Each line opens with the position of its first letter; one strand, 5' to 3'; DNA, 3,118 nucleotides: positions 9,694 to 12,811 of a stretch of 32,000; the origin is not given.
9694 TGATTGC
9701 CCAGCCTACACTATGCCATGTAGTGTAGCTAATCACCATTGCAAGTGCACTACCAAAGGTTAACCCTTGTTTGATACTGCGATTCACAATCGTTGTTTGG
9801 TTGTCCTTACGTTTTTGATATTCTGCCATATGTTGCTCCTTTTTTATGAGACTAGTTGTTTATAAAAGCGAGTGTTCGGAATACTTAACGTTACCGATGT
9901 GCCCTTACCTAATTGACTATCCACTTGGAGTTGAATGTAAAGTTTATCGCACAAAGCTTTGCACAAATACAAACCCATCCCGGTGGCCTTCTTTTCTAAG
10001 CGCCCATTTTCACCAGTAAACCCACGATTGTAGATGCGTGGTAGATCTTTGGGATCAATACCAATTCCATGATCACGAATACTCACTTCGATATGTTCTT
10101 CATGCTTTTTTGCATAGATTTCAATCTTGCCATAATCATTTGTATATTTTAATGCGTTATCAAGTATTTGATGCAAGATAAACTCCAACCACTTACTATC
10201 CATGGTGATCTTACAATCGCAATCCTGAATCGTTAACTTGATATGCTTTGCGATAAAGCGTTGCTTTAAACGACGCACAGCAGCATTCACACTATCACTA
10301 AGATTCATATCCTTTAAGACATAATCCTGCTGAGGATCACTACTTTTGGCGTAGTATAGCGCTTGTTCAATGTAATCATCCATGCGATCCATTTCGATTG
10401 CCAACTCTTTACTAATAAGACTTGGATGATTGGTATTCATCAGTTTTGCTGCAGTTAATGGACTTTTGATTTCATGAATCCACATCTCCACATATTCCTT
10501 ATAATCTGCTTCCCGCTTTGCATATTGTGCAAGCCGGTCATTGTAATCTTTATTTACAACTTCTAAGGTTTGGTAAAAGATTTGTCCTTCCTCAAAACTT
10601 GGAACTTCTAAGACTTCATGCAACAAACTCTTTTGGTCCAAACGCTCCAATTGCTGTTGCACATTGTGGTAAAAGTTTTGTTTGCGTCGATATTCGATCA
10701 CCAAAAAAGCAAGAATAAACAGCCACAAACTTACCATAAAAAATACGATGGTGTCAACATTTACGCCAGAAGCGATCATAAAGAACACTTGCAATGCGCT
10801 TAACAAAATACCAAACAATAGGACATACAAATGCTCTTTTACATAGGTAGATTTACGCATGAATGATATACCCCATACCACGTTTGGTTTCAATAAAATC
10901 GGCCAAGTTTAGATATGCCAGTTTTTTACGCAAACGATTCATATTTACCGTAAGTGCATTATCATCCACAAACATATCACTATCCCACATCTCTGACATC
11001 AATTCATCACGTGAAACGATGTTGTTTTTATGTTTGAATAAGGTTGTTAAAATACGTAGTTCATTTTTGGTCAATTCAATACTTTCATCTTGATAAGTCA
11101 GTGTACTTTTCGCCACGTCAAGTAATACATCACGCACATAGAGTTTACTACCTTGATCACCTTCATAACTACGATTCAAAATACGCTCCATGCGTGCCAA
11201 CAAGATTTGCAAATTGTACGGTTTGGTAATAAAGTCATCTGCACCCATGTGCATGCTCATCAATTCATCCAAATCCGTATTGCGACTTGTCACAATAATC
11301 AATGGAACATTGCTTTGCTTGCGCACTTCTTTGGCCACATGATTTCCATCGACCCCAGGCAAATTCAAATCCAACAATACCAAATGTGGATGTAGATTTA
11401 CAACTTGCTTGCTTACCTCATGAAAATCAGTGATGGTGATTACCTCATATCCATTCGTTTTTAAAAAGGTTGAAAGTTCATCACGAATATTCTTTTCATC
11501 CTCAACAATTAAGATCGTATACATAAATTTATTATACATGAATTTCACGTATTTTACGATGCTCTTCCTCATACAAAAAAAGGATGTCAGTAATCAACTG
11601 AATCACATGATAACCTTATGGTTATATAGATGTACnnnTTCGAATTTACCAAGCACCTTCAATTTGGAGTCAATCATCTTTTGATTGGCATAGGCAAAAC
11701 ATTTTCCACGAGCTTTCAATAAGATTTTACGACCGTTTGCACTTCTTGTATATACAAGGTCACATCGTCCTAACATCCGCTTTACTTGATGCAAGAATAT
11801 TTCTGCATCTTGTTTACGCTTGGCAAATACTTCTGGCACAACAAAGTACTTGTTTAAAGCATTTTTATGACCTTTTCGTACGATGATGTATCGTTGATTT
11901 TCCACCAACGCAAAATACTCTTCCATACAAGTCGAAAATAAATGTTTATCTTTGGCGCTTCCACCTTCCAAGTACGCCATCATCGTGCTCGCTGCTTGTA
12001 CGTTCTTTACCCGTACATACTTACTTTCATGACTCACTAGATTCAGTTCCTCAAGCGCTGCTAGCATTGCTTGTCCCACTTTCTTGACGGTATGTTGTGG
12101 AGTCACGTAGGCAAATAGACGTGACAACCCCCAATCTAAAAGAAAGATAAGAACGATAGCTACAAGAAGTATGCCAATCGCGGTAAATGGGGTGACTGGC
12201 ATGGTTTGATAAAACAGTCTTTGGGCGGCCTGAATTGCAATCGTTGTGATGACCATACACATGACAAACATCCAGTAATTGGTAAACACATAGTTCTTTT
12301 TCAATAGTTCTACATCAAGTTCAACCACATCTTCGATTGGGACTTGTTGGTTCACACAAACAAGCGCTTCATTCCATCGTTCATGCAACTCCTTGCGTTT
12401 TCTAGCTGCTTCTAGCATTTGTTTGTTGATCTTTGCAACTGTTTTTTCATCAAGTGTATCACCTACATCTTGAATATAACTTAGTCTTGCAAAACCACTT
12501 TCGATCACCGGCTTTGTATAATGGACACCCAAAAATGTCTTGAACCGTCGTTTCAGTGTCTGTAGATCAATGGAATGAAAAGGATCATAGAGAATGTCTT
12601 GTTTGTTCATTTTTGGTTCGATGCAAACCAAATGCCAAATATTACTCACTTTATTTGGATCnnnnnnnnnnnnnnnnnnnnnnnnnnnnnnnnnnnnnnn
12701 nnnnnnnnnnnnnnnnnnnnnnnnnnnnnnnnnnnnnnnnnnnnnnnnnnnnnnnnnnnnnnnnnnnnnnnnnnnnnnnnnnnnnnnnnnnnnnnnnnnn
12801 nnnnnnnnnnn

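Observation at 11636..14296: Stand-alone SF2 DEAH helicase carrying a membrane hairpin and an unassigned C-terminal domain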

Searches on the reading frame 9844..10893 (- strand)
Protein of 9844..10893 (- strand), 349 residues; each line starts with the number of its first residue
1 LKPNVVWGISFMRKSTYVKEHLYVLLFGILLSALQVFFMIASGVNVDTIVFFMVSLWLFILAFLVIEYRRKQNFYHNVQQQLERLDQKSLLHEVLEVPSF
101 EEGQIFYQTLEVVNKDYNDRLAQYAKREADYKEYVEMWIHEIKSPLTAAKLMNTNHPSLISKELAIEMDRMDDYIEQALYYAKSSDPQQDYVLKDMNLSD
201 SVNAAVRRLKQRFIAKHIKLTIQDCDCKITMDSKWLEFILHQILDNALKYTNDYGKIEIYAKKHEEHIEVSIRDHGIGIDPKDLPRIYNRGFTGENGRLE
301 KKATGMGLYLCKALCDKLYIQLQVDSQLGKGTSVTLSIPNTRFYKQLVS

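Call 60: search_protein_families(library=pfam, proteins=[window:9844-10893:-], max_evalue=0.0001)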
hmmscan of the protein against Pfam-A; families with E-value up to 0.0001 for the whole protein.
window:9844-10893:- (349 aa): 2 families
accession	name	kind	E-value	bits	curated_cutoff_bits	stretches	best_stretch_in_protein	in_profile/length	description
PF02518.31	HATPase_c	-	4.6e-22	79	26.4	1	232-341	2-110/111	Histidine kinase-, DNA gyrase B-, and HSP90-like ATPase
PF13581.12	HATPase_c_2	-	1.7e-07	31.7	27.4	1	244-337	40-126/127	Histidine kinase-like ATPase domain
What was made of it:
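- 9844..11572 (-): Adjacent OmpR-type response regulator (10853-11572) and histidine kinase (9844-10893). Possibly co-transcribed; not shown to be functionally linked. Pfam (call 60).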

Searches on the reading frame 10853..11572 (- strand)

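Call 60: search_protein_families(library=pfam, proteins=[window:10853-11572:-], max_evalue=0.0001)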
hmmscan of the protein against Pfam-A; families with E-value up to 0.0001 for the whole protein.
window:10853-11572:- (239 aa): 2 families
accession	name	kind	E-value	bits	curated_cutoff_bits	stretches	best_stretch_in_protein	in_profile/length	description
PF00072.30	Response_reg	-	1.9e-23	83.2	30.2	1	20-128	1-110/111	Response regulator receiver domain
PF00486.34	Trans_reg_C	-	1e-22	80.4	26.2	1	163-236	2-76/77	Transcriptional regulatory protein, C terminal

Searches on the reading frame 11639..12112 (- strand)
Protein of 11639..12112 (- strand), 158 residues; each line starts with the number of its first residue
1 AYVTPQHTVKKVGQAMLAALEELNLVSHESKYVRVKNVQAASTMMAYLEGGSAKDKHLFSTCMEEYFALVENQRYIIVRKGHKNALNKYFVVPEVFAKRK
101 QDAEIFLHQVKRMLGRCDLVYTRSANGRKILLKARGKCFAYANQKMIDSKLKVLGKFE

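Call 34: search_protein_families(library=pfam, alignment_id=A2, max_evalue=1)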
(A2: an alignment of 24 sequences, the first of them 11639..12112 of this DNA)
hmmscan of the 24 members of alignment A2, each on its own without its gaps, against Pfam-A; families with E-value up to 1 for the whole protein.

A. member 1, window:11639-12112:- (158 aa): 1 family
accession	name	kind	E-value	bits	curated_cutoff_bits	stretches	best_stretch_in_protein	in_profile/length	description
PF07801.16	DUF1647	-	0.077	13.2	25.7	1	10-78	27-95/141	Protein of unknown function (DUF1647)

B. families by the number of members that match (of 24 scanned): 17 families
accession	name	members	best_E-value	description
PF12641.12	Flavodoxin_3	3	0.0025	Flavodoxin domain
PF23790.1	Kyano_Gp96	1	0.00053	Kyanoviridae Gp96 protein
PF21791.3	MDHAR3-like_C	1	0.028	Monodehydroascorbate reductase 3-like, C-terminal domain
PF03793.24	PASTA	1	0.039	PASTA domain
PF24023.1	DUF7335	1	0.041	Family of unknown function (DUF7335)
PF03314.20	DUF273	1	0.057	Protein of unknown function, DUF273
PF17940.6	TetR_C_31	1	0.057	Tetracyclin repressor-like, C-terminal domain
PF03881.20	Fructosamin_kin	1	0.059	Fructosamine kinase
PF17411.7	SmaI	1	0.061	Type II site-specific deoxyribonuclease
PF07801.16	DUF1647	1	0.077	Protein of unknown function (DUF1647)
PF22447.2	EEP_ig-like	1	0.12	Endonuclease/exonuclease/phosphatase family, ig-like domain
PF15803.10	zf-SCNM1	1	0.12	Zinc-finger of sodium channel modifier 1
PF03259.23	Robl_LC7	1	0.13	Roadblock/LC7 domain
PF00925.25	GTP_cyclohydro2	1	0.13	GTP cyclohydrolase II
PF04175.17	DUF406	1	0.15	Protein of unknown function (DUF406)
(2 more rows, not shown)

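Call 35: search_solved_structures(query=A2, max_evalue=10)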
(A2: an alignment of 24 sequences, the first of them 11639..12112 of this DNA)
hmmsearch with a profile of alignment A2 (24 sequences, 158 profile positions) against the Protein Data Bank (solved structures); distinct sequences matched with E-value up to 10: 1.
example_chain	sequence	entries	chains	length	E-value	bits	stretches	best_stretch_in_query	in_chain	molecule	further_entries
9wgz_A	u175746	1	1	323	1.3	12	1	82-124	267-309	Tryptophan 5-hydroxylase 1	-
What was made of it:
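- Tried and rejected: Pfam and PDB sequence searches were empty (calls 34, 35).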

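Call 43: predict_structure(alignment_id=A2)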
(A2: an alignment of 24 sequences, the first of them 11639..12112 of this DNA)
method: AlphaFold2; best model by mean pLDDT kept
length: 158 residues; sequences in the alignment: 24
mean_pLDDT: 87.7   pTM: 0.81
mean pLDDT of the five models: 87.7, 86.7, 86.0, 85.9, 84.7
residues with pLDDT >= 90: 103; 70-90: 36; 50-70: 12; < 50: 7
segments of 3 or more residues with pLDDT < 50: 155-158
pLDDT, mean of each block of 10 residues (from residue 1): 78 96 93 86 86 95 94 94 74 96 97 93 96 91 78 48
secondary structure, 60 per line:
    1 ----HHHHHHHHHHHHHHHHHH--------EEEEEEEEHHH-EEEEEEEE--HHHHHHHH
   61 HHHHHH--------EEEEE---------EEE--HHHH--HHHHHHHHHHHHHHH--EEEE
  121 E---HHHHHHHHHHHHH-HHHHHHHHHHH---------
elements in order: H5-22 E31-38 E43-50 H53-66 E75-79 E89-91 H94-97 H100-114 E117-121 H125-137 H139-149

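Call 46: fold_search(model_id=the predicted structure, library=pdb)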
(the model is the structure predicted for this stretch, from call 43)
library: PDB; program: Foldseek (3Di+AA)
matches with E <= 10: 186; with E <= 0.001: 0
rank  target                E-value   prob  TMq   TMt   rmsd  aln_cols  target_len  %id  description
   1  3thw_A                5.5e-01  0.07  0.18  0.05  15.4       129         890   11  Human MutSbeta complexed with an IDL of 4 bases (Loop4) and ADP (released 2011-12-21)
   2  3cb4_A                7.1e-01  0.06  0.19  0.07  15.2       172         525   12  The Crystal Structure of LepA (released 2008-03-18)
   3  2vxh_C                8.1e-01  0.01  0.13  0.09  17.7       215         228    9  The crystal structure of chlorite dismutase: a detox enzyme producing molecular oxygen (released 2009-03-03)
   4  9v1j_si               1.6e+00  0.07  0.14  0.23   7.4        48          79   23  Cryo- EM structure of small subunit (body) of 75S ribosome with P- tRNA from Entamoeba histolytica (released 2025-10-08)
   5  4zm3_A                1.6e+00  0.03  0.15  0.09  12.3       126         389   17  Crystal structure of PLP-Dependent 3-Aminobenzoate Synthase PctV wild-type (released 2015-10-14)
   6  5kew_A                1.7e+00  0.07  0.18  0.27  13.1        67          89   13  Vibrio parahaemolyticus VtrA/VtrC complex bound to the bile salt taurodeoxycholate (released 2016-07-20)
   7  9a74_B                1.8e+00  0.07  0.24  0.12  15.5       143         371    8  Integrative model of YKUJ-NUSA by crosslinking MS and deep learning (released 2024-09-18)
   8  9mno_D                1.9e+00  0.03  0.13  0.10  13.4        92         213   11  Structure of the TelA-associated type VII secretion system chaperone LcpA in complex with the chaperone binding site o (released 2025-11-05)
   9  6xbw_H                1.9e+00  0.02  0.14  0.11  18.2       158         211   10  Cryo-EM structure of V-ATPase from bovine brain, state 1 (released 2020-08-19)
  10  5kev_A                2.1e+00  0.06  0.18  0.27  13.2        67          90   13  Vibrio parahaemolyticus VtrA/VtrC complex (released 2016-07-20)
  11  8om2_Q                2.1e+00  0.01  0.11  0.08  23.9       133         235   10  Small subunit of yeast mitochondrial ribosome in complex with METTL17/Rsm22. (released 2024-01-10)
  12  5kew_E                2.2e+00  0.07  0.18  0.28  13.1        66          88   14  Vibrio parahaemolyticus VtrA/VtrC complex bound to the bile salt taurodeoxycholate (released 2016-07-20)
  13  8do8_A                2.2e+00  0.04  0.19  0.17  18.4       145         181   11  Crystal structure ATG9 HDIR in complex with the ATG13:ATG101 HORMA dimer (released 2022-11-23)
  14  4mtn                  2.2e+00  0.02  0.15  0.08  15.1       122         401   13  Crystal structure of transcription termination factor NusA from Planctomyces limnophilus DSM 3776 (released 2013-10-02)
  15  5d80_G                2.2e+00  0.01  0.13  0.10  23.7       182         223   11  Crystal Structure of Yeast V1-ATPase in the Autoinhibited Form (released 2016-06-08)
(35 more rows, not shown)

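Call 47: fold_search(model_id=the predicted structure, library=viral)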
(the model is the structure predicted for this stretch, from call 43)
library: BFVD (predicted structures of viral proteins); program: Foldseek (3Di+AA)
matches with E <= 10: 515; with E <= 0.001: 0
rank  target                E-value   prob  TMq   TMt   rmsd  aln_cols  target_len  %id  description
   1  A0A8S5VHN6            1.6e-01  0.07  0.16  0.16  20.1       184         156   14  Uncharacterized protein [Myoviridae sp. ctCYN4]
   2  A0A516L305            3.1e-01  0.09  0.21  0.19  20.4       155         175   11  (no name in the UniProt tables at hand)
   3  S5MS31                3.5e-01  0.08  0.16  0.22  18.7       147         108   11  (no name in the UniProt tables at hand)
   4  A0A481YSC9            4.0e-01  0.69  0.37  0.44   5.2        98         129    9  Uncharacterized protein [Marseillevirus LCMAC101]
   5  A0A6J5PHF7            4.8e-01  0.15  0.27  0.33  13.1       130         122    8  Uncharacterized protein [uncultured Caudovirales phage]
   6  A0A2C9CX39            5.5e-01  0.02  0.13  0.11  18.5       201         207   11  Uncharacterized protein [Yersinia phage fHe-Yen9-04]
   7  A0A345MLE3            6.6e-01  0.06  0.15  0.12  12.9       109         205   16  (no name in the UniProt tables at hand)
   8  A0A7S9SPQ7            6.6e-01  0.03  0.13  0.17  16.0       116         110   12  (no name in the UniProt tables at hand)
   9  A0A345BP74            9.1e-01  0.03  0.19  0.09  16.1       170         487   15  (no name in the UniProt tables at hand)
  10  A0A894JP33            9.7e-01  0.04  0.15  0.05  15.6       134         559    9  (no name in the UniProt tables at hand)
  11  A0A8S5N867            9.7e-01  0.03  0.13  0.11  17.5       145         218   10  ERF superfamily protein [Siphoviridae sp. ctfW121]
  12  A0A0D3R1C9            1.0e+00  0.05  0.24  0.18  11.0       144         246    8  Phosphoprotein [Joinjakaka virus]
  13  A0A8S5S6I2            1.0e+00  0.04  0.16  0.10  14.3       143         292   20  dUTP diphosphatase [Myoviridae sp. ctqEN1]
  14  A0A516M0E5            1.0e+00  0.04  0.17  0.06  18.0       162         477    8  (no name in the UniProt tables at hand)
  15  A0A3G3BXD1            1.1e+00  0.04  0.22  0.17  13.8       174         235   10  (no name in the UniProt tables at hand)
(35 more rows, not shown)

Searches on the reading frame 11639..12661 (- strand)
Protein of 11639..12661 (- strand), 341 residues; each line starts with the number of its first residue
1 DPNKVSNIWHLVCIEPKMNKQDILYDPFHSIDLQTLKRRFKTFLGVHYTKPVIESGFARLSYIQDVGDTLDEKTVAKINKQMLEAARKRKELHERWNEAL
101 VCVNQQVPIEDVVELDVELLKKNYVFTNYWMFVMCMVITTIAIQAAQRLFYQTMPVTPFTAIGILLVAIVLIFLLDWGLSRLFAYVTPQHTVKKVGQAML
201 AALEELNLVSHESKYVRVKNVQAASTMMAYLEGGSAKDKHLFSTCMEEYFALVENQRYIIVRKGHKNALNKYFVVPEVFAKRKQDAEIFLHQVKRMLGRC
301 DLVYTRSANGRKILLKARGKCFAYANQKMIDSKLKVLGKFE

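Call 17: search_protein_representatives(protein=window:11639-12661:-)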
Query: 341 residues. Proteins with E-value up to 0.001 (for the whole library): 908; up to 1e-10: 566; up to 1e-30: 73. The best 150 are listed.
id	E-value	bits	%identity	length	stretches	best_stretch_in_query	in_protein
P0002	2.3e-152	523.5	66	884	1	2-341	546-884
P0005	1.3e-69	251.6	41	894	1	2-340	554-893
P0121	1.8e-55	205.1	37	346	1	1-341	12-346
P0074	1.0e-49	186.2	34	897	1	2-341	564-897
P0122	1.2e-49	186.0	35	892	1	1-333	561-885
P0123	3.3e-48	181.3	37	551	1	2-341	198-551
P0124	3.5e-48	181.2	39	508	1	2-329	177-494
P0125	6.1e-48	180.4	39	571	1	2-332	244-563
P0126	3.4e-47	177.9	36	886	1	1-341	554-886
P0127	1.1e-46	176.2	37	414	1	1-331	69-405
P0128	5.7e-46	173.9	34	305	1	36-340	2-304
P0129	8.2e-46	173.4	36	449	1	2-338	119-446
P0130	1.4e-45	172.6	36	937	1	1-327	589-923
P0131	2.0e-45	172.1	35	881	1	1-339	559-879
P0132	4.3e-45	171.0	36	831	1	2-338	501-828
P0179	1.3e-32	130.0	33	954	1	2-317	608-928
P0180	1.4e-32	129.9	32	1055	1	2-337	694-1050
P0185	7.1e-32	127.6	32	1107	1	1-339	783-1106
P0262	3.4e-25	105.6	31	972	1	2-318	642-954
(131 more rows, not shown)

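Call 82: search_protein_families(library=pfam, proteins=[P0180, P0185, P0262, P0179, P0130], max_evalue=0.001)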
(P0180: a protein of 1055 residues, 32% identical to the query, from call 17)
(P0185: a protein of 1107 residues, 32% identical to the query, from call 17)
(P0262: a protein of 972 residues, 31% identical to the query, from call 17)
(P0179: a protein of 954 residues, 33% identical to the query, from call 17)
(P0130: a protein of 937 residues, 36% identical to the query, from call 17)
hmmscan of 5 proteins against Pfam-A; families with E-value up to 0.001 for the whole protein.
P0180 (1055 aa): 3 families
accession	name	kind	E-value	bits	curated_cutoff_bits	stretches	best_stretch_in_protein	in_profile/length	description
PF04851.21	ResIII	-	1.4e-18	67.8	22.5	1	14-113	4-114/164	Type III restriction enzyme, res subunit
PF00270.35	DEAD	-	5.8e-10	39.6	26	1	15-88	1-77/167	DEAD/DEAH box helicase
PF13401.12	AAA_22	-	3e-05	24.8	27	0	271-318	73-121/130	AAA domain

P0185 (1107 aa): 5 families
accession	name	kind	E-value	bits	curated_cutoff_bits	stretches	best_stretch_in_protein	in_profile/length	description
PF04851.21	ResIII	-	4.3e-16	59.7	22.5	1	238-412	3-163/164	Type III restriction enzyme, res subunit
PF00293.34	NUDIX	-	3.5e-15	56.6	21.1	1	30-157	2-123/134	NUDIX domain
PF00270.35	DEAD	-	6.4e-06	26.4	26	1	244-414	5-162/167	DEAD/DEAH box helicase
PF00176.29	SNF2-rel_dom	-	2.7e-05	23.8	24.9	1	257-414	52-166/290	SNF2-related domain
PF00271.37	Helicase_C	-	0.00078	20.1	23.5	0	725-779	56-109/110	Helicase conserved C-terminal domain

P0262 (972 aa): 4 families
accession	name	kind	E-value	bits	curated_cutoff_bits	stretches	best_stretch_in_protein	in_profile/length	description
PF04851.21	ResIII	-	1.9e-18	67.3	22.5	1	8-194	2-163/164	Type III restriction enzyme, res subunit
PF00270.35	DEAD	-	4.6e-09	36.7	26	0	144-196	102-163/167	DEAD/DEAH box helicase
PF13401.12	AAA_22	-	9.7e-08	32.8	27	1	31-180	9-109/130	AAA domain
PF00176.29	SNF2-rel_dom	-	0.00029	20.5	24.9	1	52-193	51-163/290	SNF2-related domain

P0179 (954 aa): 3 families
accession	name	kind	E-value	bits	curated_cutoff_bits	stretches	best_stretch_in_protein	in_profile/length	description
PF04851.21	ResIII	-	7.8e-19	68.6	22.5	1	66-234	3-163/164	Type III restriction enzyme, res subunit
PF00270.35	DEAD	-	1.4e-07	31.8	26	1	70-234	3-161/167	DEAD/DEAH box helicase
PF13401.12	AAA_22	-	0.00062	20.5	27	0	85-219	6-106/130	AAA domain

P0130 (937 aa): 4 families
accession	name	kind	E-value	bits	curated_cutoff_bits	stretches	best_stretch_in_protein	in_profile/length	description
PF04851.21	ResIII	-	1.1e-18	68.2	22.5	1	13-201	3-163/164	Type III restriction enzyme, res subunit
PF00270.35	DEAD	-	5.7e-07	29.9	26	1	16-201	2-161/167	DEAD/DEAH box helicase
PF00271.37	Helicase_C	-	0.00025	21.7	23.5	1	531-585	56-109/110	Helicase conserved C-terminal domain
PF00176.29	SNF2-rel_dom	-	0.00037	20.1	24.9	0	101-203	106-166/290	SNF2-related domain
